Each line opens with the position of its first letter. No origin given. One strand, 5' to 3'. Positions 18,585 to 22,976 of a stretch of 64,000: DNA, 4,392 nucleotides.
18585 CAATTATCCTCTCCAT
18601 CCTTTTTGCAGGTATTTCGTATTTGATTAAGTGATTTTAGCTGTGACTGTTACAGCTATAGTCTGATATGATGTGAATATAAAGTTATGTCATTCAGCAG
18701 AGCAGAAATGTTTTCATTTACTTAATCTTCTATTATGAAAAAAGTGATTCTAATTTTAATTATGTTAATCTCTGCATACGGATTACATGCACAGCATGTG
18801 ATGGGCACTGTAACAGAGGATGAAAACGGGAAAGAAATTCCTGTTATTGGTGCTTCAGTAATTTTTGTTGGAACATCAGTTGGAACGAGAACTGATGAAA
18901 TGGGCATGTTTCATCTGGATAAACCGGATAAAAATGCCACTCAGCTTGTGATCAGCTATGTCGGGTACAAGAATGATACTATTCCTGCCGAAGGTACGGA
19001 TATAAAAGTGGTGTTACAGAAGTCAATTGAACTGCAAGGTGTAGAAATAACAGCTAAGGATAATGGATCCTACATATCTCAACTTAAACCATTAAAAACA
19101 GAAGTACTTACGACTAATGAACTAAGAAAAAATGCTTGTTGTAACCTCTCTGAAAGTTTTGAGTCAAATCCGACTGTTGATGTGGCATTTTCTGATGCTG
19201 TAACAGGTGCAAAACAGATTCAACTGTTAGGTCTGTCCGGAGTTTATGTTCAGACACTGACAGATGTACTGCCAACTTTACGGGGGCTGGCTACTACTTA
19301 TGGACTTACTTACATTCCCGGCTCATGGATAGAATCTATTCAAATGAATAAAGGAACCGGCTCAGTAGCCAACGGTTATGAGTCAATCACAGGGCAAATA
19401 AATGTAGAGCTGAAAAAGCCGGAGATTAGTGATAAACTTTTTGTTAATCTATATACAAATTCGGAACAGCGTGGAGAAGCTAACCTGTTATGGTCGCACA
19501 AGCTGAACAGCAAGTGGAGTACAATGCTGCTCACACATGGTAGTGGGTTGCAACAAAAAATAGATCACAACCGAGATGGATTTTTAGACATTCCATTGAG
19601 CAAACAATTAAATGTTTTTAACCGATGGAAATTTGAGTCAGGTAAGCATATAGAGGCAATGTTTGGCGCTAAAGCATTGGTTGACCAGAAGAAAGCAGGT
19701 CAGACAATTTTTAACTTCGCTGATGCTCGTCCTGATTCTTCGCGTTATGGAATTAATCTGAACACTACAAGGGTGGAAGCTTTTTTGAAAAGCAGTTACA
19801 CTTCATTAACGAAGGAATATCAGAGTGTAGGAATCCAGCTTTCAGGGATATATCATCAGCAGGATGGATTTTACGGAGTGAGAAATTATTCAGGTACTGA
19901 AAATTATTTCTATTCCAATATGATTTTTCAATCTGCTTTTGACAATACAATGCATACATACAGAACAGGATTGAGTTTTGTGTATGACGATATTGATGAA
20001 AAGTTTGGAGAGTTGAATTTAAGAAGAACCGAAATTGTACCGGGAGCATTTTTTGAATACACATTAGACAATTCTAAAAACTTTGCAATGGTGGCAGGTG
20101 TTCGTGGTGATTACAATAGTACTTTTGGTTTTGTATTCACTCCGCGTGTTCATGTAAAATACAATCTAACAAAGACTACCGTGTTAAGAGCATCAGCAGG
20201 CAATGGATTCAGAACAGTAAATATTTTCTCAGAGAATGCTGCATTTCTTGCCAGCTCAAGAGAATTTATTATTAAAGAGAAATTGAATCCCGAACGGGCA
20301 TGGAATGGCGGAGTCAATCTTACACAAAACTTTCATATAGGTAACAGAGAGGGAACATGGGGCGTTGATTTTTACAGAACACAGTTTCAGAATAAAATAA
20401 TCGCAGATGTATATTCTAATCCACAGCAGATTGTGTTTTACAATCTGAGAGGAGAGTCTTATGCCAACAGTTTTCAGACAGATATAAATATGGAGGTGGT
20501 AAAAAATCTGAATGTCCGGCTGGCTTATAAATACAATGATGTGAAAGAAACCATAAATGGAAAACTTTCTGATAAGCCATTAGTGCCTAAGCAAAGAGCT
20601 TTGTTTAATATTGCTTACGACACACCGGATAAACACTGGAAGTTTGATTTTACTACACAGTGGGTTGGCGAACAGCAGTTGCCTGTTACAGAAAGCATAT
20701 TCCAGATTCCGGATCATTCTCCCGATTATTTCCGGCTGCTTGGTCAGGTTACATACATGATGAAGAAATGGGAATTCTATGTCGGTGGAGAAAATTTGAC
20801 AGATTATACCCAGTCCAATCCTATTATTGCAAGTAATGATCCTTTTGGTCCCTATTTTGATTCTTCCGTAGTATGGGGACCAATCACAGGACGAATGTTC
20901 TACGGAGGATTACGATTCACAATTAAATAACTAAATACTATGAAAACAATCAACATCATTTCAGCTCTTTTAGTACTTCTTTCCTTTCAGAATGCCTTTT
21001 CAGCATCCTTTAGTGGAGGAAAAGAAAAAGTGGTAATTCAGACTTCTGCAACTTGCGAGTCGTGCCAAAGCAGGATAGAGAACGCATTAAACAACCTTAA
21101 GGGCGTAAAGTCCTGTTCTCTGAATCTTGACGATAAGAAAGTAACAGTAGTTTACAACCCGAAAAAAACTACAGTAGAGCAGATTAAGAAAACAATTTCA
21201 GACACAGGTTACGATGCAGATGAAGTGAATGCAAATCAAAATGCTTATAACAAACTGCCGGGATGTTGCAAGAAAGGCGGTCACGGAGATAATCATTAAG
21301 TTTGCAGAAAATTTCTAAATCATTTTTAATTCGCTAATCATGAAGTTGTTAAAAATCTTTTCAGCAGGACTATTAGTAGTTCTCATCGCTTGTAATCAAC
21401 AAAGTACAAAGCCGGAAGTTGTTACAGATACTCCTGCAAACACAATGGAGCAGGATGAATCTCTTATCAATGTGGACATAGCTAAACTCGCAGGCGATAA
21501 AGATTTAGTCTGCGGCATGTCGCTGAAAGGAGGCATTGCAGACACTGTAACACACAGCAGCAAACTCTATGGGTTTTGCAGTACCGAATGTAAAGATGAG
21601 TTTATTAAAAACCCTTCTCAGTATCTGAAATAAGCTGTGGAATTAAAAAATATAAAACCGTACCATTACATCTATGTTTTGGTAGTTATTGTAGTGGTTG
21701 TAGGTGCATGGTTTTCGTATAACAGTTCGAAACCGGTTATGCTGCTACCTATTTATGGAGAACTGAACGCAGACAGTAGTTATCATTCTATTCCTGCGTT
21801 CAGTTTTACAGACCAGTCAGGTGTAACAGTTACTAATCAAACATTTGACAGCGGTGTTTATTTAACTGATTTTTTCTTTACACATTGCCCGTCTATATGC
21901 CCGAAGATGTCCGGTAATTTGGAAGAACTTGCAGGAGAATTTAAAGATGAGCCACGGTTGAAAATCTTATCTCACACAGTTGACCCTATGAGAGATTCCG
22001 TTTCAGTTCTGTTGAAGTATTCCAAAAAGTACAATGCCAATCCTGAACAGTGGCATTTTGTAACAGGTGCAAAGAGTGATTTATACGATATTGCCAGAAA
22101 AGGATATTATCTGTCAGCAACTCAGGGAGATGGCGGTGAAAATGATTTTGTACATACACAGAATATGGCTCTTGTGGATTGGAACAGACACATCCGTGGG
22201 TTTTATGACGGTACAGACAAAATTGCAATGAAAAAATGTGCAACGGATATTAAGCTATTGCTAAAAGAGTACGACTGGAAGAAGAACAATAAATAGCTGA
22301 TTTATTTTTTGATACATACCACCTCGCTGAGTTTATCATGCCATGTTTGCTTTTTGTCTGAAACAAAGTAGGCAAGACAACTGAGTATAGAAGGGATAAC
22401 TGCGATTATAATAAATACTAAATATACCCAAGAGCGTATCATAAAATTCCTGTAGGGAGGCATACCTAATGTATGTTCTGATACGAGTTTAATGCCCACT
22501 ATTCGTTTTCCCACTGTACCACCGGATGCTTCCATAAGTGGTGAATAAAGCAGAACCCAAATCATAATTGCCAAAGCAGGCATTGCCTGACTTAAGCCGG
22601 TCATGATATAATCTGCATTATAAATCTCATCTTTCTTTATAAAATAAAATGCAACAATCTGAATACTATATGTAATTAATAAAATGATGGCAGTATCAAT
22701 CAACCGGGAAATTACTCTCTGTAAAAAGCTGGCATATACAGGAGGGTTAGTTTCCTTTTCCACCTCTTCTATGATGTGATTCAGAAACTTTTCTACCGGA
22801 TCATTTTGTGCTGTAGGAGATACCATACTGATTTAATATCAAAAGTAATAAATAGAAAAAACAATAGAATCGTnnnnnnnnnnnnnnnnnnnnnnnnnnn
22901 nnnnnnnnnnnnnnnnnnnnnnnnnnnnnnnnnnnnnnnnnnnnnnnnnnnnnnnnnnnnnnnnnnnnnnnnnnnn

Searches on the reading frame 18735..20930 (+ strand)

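Call 47: search_protein_families(library=pfam, proteins=[window:18735-20930:+], max_evalue=0.00001)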
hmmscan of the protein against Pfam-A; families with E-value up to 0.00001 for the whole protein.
window:18735-20930:+ (731 aa): 4 families
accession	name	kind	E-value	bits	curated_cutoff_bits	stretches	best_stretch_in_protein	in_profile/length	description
PF00593.30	TonB_dep_Rec_b-barrel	-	2.1e-19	71.1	27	1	332-688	57-436/436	TonB dependent receptor-like, beta-barrel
PF13715.12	CarbopepD_reg_2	-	4.9e-13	49.4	32.2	1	23-93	2-75/88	CarboxypepD_reg-like domain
PF07715.20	Plug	-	1.6e-06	29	23.9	1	120-220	7-106/107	TonB-dependent Receptor Plug Domain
PF13620.12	CarboxypepD_reg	-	4.7e-06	27.3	32.3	0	22-84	2-65/82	Carboxypeptidase regulatory-like domain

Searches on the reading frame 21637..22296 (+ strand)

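Call 53: search_protein_families(library=pfam, proteins=[window:21637-22296:+], max_evalue=0.0001)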
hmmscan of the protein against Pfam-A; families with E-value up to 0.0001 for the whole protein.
window:21637-22296:+ (219 aa): 1 family
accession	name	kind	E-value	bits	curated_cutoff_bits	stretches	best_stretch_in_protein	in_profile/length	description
PF02630.20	SCO1-SenC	-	9.8e-25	87.5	22.8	1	54-184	3-132/134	SCO1/SenC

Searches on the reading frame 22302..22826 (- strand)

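Call 53: search_protein_families(library=pfam, proteins=[window:22302-22826:-], max_evalue=0.0001)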
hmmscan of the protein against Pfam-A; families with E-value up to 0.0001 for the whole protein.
window:22302-22826:- (174 aa): 1 family
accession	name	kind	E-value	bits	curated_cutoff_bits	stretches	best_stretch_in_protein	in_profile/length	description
PF06271.18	RDD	-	3.3e-20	73.2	24.1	1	31-167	1-136/137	RDD family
